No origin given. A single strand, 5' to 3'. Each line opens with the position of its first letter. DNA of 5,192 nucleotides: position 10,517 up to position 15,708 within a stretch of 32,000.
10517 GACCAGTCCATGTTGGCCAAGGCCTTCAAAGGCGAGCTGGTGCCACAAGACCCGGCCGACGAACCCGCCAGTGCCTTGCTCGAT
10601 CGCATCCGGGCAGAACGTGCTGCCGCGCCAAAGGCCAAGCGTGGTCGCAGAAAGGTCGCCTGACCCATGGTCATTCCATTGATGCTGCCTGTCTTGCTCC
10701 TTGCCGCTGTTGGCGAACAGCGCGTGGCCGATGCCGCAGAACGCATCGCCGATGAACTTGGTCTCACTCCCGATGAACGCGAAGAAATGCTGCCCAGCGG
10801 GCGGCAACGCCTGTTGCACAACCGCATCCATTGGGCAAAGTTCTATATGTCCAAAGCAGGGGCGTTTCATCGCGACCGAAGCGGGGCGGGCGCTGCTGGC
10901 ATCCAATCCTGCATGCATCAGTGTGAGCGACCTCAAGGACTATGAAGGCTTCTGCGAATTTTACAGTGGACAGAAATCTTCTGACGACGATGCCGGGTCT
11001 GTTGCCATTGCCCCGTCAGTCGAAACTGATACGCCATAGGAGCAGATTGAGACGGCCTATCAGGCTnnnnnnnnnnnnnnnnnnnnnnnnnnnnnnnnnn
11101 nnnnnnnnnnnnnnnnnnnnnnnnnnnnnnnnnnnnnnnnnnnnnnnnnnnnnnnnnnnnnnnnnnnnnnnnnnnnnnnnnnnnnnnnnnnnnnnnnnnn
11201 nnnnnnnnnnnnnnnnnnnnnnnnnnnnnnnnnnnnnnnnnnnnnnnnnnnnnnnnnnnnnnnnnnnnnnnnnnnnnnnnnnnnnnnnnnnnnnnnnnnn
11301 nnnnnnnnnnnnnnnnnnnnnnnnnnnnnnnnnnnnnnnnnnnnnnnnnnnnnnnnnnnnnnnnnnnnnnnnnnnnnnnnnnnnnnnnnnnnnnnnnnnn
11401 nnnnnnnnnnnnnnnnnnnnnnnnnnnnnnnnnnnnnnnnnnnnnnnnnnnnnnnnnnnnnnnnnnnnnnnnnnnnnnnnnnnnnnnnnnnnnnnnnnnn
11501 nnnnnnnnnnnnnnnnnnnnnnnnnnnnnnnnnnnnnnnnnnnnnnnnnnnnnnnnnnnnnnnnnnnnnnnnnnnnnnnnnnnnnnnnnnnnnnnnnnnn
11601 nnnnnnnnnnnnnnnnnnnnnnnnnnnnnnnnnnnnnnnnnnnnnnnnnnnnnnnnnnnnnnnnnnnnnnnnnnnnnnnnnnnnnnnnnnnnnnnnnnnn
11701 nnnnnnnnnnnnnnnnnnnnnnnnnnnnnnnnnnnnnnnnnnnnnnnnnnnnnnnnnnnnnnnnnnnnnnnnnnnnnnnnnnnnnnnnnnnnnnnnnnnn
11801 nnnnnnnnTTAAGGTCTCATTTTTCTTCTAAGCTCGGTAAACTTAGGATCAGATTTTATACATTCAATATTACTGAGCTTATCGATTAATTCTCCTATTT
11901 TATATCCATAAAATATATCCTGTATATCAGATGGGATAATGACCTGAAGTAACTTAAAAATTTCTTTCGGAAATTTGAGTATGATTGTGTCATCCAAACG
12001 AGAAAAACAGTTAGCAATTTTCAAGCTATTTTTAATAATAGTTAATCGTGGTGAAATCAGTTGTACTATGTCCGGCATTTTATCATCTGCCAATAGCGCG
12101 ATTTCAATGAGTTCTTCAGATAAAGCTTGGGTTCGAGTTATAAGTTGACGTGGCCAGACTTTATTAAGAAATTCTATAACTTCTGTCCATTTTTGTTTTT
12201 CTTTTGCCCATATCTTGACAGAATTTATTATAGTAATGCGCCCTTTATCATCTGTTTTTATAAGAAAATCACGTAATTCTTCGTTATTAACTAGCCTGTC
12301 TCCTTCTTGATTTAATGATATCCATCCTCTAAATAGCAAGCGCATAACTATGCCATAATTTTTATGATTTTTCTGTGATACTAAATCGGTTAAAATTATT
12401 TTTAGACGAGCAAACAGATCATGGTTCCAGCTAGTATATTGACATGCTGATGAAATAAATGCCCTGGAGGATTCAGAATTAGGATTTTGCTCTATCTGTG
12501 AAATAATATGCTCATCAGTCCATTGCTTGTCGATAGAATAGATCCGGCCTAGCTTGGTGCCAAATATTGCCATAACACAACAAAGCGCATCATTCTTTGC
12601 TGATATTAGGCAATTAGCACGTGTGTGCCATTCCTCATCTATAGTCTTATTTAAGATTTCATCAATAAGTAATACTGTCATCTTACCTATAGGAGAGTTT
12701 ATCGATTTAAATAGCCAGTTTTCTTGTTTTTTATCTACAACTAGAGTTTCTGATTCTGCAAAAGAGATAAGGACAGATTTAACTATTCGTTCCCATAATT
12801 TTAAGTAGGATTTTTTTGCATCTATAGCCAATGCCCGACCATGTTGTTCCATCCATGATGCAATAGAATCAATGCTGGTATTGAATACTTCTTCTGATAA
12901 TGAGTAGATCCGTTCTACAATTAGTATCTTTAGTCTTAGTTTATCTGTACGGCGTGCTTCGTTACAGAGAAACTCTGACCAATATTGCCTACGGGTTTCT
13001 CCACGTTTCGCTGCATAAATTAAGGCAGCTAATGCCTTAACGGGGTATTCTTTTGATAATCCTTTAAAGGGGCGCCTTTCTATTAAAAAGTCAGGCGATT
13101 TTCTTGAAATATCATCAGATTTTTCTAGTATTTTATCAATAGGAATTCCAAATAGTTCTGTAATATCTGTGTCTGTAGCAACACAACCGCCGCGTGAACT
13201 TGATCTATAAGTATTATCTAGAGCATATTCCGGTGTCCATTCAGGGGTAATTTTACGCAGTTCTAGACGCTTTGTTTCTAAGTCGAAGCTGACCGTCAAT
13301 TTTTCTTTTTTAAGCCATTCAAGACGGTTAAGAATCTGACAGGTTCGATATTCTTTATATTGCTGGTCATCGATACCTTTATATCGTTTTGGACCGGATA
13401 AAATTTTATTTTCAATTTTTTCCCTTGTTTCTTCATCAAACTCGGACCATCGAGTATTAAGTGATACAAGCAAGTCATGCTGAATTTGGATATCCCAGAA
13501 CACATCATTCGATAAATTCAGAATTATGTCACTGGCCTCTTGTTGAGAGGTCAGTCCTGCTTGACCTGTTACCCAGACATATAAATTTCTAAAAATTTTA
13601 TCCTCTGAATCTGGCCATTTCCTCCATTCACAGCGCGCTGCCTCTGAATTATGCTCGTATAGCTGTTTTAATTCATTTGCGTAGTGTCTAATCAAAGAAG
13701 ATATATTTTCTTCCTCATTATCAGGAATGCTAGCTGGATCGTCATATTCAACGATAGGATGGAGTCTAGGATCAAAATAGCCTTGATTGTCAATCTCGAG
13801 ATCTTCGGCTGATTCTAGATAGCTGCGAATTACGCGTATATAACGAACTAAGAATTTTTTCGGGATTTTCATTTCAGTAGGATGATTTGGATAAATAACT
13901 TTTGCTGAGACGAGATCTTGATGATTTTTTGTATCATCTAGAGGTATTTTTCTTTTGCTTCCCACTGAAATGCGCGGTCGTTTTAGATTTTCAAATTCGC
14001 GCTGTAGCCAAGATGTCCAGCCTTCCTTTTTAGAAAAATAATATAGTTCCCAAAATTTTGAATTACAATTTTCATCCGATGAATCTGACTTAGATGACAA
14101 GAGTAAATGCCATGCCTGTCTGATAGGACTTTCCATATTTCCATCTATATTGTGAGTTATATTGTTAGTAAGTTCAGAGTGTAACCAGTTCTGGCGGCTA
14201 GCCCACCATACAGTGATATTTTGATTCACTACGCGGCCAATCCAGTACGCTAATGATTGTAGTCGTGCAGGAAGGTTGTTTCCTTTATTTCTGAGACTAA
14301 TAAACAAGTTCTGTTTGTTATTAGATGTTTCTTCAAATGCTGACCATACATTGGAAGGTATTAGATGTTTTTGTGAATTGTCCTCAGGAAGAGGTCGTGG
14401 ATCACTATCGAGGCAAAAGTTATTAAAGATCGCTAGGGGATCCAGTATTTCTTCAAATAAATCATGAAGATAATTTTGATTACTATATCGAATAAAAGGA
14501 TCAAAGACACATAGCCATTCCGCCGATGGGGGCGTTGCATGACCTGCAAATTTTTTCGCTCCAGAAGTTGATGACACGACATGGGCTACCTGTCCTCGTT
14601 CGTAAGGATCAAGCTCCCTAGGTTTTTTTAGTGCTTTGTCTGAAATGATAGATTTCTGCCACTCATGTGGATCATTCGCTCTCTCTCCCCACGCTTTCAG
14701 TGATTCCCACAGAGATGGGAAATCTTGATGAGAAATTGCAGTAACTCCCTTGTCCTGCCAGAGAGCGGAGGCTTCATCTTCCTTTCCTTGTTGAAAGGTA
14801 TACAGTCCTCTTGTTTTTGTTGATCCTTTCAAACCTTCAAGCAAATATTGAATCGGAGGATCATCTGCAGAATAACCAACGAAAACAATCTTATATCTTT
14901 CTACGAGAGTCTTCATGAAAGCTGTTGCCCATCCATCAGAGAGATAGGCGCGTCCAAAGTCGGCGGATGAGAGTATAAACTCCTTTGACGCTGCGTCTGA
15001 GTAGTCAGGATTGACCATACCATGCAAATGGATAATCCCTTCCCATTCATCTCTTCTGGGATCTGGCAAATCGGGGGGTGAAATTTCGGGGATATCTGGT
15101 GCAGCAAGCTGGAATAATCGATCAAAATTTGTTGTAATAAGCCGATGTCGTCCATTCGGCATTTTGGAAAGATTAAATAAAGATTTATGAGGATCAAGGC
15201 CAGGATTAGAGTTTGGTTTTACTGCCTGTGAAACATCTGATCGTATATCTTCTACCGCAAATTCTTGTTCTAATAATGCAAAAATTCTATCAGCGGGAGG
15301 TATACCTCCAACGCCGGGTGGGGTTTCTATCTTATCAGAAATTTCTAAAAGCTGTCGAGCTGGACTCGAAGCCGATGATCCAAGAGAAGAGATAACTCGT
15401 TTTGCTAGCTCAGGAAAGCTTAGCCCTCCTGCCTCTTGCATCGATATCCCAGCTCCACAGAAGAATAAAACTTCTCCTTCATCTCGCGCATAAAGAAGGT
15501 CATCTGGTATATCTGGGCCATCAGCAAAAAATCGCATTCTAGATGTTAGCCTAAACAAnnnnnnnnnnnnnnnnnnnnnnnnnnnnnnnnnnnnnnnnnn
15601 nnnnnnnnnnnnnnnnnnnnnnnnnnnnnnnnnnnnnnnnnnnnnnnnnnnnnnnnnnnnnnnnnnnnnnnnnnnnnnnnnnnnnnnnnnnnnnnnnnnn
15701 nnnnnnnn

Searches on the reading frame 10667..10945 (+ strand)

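Call 71: search_protein_families(library=pfam, proteins=[window:10667-10945:+], max_evalue=0.001)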
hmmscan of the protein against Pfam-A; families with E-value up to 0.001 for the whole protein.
window:10667-10945:+ (92 aa): 1 family
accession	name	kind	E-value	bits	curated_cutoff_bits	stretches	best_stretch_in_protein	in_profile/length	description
PF14338.12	Mrr_N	-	5.3e-20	71.8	29.5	1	5-73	4-73/87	Mrr N-terminal domain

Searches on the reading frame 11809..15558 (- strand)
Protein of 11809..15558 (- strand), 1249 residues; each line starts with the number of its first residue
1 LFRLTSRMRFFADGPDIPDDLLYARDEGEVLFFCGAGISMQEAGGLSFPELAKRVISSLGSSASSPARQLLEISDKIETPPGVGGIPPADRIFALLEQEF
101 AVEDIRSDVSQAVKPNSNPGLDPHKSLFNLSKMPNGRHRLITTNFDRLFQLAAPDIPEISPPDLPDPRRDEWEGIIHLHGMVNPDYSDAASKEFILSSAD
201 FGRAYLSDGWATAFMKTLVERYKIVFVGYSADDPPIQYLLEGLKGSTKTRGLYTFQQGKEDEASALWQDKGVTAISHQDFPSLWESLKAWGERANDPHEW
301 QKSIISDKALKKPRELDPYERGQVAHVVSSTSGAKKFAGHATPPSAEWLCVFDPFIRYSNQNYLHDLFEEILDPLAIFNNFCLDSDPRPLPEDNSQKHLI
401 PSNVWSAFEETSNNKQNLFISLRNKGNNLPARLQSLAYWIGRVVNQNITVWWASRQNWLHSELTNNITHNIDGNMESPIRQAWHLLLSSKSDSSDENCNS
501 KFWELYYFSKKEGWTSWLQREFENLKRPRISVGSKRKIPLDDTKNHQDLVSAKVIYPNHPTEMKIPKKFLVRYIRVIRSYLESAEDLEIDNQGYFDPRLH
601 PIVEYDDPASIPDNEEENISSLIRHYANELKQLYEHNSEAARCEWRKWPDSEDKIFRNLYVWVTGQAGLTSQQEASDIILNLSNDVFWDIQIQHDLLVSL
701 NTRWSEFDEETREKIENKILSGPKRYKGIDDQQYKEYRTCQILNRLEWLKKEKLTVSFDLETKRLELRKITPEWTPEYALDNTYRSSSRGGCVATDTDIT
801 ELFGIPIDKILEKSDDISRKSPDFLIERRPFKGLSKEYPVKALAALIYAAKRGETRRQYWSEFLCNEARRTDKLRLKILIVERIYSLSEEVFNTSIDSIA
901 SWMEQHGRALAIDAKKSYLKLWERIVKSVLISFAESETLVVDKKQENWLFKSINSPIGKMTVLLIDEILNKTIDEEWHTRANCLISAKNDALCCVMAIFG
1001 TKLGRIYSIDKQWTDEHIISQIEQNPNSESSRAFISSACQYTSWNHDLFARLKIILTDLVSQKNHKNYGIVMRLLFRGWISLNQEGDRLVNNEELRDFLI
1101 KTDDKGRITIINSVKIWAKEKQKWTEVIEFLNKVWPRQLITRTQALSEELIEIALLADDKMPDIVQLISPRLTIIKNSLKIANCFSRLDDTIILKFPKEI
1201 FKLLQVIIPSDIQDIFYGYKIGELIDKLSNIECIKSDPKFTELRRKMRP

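Call 12: search_protein_families(library=pfam, proteins=[window:11809-15558:-], max_evalue=0.01)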
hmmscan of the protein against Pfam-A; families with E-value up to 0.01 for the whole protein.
window:11809-15558:- (1249 aa): 1 family
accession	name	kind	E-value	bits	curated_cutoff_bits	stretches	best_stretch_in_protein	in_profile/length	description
PF13289.12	SIR2_2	-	1e-19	71.5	24.5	1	140-275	3-141/141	SIR2-like domain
